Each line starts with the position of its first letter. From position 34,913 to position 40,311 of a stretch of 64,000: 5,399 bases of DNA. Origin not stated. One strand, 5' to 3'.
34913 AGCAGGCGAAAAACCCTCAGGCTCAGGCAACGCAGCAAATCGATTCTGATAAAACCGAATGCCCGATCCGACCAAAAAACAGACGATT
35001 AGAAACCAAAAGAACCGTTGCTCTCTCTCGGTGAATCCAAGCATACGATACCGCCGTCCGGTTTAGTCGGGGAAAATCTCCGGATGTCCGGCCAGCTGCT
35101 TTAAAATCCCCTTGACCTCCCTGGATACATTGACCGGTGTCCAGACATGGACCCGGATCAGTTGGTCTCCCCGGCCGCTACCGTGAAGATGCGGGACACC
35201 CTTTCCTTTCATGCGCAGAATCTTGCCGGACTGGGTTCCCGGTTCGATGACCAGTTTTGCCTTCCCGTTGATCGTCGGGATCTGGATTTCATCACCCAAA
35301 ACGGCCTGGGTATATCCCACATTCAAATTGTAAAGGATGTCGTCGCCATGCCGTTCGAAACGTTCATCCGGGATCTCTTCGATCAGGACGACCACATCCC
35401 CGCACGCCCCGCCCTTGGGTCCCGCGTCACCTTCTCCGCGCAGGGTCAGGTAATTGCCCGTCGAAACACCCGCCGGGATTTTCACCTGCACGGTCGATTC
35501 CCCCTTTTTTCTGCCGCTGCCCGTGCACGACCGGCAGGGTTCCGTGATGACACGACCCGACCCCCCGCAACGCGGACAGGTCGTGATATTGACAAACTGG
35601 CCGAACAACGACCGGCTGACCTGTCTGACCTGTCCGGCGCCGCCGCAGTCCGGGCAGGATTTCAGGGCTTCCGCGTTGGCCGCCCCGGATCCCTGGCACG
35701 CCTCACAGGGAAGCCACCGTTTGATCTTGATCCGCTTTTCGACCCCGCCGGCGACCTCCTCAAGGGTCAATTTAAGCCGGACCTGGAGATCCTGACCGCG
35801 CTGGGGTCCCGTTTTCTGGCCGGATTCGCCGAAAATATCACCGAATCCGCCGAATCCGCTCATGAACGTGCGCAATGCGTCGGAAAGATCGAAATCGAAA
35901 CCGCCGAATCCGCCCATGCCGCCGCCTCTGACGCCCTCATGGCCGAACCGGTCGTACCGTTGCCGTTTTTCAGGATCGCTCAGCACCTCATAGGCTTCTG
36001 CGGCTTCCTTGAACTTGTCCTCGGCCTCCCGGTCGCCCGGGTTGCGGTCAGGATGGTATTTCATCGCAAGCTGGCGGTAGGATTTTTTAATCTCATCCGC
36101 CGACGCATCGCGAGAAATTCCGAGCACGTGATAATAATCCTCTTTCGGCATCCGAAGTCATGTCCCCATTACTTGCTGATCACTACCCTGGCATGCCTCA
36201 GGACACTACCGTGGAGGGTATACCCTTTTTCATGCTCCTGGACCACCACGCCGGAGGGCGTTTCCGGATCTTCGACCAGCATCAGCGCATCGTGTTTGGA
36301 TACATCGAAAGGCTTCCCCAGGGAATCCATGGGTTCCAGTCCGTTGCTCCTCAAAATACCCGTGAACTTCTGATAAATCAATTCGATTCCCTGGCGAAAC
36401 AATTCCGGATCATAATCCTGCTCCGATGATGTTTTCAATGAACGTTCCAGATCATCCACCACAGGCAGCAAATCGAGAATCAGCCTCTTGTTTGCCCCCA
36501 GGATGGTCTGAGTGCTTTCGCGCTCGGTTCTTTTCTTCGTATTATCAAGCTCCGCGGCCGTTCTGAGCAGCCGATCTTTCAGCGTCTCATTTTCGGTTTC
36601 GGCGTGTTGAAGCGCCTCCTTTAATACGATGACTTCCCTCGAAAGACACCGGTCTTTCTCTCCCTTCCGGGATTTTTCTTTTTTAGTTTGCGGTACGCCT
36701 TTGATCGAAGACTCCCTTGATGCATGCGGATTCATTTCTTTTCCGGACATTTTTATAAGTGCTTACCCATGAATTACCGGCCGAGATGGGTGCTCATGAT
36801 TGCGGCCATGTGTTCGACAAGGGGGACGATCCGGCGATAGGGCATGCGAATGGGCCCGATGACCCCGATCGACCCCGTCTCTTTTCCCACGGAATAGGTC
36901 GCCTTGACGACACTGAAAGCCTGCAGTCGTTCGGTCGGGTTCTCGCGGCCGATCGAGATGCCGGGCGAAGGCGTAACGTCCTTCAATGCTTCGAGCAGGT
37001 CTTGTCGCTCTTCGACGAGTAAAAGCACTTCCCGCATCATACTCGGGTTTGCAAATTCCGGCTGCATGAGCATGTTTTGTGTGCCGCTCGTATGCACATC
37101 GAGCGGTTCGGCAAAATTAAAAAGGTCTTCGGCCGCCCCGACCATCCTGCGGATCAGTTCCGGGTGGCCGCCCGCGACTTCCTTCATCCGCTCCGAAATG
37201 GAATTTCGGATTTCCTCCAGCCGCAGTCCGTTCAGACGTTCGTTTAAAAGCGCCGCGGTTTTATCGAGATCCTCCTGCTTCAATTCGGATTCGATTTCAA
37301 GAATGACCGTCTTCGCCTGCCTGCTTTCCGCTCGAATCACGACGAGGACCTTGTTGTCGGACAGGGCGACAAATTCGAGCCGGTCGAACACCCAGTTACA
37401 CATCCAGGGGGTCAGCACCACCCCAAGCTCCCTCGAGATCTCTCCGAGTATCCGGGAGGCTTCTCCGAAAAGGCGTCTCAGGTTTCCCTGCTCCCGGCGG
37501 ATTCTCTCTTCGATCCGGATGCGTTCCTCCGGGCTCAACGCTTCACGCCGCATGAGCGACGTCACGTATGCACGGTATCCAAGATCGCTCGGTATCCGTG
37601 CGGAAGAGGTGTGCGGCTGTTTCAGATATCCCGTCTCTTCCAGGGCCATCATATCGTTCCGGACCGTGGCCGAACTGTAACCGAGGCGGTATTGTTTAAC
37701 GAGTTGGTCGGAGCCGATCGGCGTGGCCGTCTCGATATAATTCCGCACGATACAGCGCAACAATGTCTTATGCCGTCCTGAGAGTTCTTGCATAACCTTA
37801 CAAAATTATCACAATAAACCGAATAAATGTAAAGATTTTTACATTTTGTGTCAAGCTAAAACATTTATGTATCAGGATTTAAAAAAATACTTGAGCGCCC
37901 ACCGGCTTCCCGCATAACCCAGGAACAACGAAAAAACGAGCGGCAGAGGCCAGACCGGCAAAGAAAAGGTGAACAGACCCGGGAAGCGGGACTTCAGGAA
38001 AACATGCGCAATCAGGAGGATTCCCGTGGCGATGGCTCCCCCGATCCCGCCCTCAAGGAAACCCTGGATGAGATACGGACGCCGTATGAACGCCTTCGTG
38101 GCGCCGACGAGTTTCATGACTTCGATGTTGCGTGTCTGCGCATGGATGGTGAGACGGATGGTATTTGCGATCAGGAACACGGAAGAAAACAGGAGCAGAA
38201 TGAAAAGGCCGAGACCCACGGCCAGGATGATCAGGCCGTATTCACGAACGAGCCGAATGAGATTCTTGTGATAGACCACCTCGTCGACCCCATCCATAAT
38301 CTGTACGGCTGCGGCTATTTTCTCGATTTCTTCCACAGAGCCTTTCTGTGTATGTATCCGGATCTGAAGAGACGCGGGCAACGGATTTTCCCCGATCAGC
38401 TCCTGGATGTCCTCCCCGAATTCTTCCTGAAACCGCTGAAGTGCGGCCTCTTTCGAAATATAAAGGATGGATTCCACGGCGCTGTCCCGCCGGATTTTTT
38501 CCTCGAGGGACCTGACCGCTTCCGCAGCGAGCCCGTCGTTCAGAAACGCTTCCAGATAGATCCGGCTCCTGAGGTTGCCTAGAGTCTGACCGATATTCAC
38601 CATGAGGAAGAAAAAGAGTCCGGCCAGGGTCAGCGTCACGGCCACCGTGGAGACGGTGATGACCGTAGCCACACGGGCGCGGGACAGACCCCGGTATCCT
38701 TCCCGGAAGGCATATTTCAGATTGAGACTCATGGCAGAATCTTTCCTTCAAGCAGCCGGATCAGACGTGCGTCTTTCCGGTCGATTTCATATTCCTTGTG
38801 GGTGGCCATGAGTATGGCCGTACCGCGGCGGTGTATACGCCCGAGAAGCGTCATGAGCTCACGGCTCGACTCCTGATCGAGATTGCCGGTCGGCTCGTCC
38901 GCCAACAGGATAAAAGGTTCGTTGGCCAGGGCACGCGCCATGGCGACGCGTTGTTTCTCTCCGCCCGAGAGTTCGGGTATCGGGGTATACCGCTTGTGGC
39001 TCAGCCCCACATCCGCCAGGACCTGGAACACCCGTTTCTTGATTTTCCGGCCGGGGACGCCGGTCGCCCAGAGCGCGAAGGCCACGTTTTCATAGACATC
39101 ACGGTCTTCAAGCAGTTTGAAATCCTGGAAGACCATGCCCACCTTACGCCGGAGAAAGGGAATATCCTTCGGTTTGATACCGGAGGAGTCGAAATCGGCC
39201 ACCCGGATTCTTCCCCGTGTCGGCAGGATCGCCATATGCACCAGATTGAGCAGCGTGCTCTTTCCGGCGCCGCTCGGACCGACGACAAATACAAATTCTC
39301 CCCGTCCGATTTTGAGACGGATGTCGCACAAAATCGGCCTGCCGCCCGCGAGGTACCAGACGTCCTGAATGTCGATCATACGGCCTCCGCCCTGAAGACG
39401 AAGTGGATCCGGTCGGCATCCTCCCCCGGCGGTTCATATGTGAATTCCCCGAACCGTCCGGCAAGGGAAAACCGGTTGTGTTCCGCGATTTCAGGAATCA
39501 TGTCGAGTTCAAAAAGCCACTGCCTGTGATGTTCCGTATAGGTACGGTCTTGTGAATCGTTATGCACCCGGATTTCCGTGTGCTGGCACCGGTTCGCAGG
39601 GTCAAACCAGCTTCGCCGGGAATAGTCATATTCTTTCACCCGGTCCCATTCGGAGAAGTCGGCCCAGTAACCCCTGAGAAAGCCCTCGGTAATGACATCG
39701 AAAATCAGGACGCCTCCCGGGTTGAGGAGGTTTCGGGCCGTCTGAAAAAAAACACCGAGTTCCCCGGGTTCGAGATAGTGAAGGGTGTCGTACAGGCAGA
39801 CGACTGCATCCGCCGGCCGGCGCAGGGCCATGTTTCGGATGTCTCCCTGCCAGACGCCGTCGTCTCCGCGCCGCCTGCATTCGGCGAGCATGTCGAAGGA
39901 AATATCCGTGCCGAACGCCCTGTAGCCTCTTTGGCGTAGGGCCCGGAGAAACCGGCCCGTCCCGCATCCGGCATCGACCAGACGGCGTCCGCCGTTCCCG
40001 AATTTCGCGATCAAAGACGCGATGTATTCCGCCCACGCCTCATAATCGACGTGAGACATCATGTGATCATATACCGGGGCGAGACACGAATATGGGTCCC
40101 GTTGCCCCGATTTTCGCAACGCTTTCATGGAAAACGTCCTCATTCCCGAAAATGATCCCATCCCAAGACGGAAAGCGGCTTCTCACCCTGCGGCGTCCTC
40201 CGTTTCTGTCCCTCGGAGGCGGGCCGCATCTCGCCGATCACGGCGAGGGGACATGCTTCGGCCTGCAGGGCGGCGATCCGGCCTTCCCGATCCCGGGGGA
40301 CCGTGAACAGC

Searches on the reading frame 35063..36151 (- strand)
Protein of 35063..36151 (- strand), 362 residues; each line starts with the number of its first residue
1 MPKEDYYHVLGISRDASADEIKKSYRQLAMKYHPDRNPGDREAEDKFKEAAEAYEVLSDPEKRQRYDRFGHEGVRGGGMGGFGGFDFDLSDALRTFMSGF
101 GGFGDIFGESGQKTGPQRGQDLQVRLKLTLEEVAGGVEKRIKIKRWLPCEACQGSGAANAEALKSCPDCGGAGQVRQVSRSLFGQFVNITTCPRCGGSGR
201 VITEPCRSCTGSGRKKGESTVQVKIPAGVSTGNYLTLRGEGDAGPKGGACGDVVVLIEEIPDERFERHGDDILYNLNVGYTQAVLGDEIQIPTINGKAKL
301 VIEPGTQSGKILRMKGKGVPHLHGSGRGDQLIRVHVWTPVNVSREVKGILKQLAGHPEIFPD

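Call 58: search_protein_families(library=pfam, proteins=[window:35063-36151:-], max_evalue=0.000001)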
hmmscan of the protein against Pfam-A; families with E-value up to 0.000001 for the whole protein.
window:35063-36151:- (362 aa): 3 families
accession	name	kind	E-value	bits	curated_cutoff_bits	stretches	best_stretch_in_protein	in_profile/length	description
PF01556.23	DnaJ_C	-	4.9e-46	157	26.6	1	122-339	1-152/152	DnaJ C terminal domain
PF00226.36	DnaJ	-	2.3e-29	101.7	27.8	1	5-67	1-63/63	DnaJ domain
PF00684.25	DnaJ_CXXCXGXG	-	1.8e-16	60.5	32.7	1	149-213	1-65/65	DnaJ central domain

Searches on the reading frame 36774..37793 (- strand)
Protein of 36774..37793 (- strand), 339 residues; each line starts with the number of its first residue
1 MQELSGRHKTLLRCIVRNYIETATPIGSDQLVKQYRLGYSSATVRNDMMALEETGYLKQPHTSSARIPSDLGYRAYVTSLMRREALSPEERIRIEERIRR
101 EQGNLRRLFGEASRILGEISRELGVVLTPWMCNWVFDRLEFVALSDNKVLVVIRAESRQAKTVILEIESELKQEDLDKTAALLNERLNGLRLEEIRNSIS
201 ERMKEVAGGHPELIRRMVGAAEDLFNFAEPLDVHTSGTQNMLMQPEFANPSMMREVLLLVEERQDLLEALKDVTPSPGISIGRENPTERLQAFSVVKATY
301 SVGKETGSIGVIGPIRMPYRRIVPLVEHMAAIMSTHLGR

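Call 58: search_protein_families(library=pfam, proteins=[window:36774-37793:-], max_evalue=0.000001)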
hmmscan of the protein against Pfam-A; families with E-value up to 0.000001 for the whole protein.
window:36774-37793:- (339 aa): 1 family
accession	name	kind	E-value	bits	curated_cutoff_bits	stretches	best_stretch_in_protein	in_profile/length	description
PF01628.27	HrcA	-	5.6e-51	174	22.2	1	108-323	3-215/215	HrcA protein C terminal domain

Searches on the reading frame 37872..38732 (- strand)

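Call 58: search_protein_families(library=pfam, proteins=[window:37872-38732:-], max_evalue=0.000001)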
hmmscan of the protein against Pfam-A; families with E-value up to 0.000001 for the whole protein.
window:37872-38732:- (286 aa): 2 families
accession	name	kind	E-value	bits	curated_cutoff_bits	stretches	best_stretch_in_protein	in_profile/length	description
PF18075.7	FtsX_ECD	-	1.2e-19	71.2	23.5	1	61-152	4-96/96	FtsX extracellular domain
PF02687.27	FtsX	-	8.3e-10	39.2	25.5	1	176-271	3-99/120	FtsX-like permease C-terminal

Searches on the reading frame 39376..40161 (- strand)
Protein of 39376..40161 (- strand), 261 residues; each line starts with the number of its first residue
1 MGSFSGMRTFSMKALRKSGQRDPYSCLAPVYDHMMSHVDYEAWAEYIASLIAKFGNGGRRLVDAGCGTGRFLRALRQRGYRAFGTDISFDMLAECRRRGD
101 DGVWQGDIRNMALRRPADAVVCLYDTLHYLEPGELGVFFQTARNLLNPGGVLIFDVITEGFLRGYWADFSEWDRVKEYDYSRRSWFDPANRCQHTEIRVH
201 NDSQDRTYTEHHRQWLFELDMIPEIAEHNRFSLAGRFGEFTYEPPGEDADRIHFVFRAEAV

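Call 58: search_protein_families(library=pfam, proteins=[window:39376-40161:-], max_evalue=0.000001)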
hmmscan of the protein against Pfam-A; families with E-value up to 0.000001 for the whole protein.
window:39376-40161:- (261 aa): 4 families
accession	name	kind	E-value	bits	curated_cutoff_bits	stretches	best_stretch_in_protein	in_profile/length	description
PF13649.12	Methyltransf_25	-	3.2e-16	60.2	27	1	62-150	2-97/97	Methyltransferase domain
PF08241.18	Methyltransf_11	-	1.3e-14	55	21.2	1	62-154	1-95/95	Methyltransferase domain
PF13489.12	Methyltransf_23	-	1.7e-13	51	27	1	41-171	7-124/164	Methyltransferase domain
PF08242.18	Methyltransf_12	-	1.3e-11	45.5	30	1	62-152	1-98/98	Methyltransferase domain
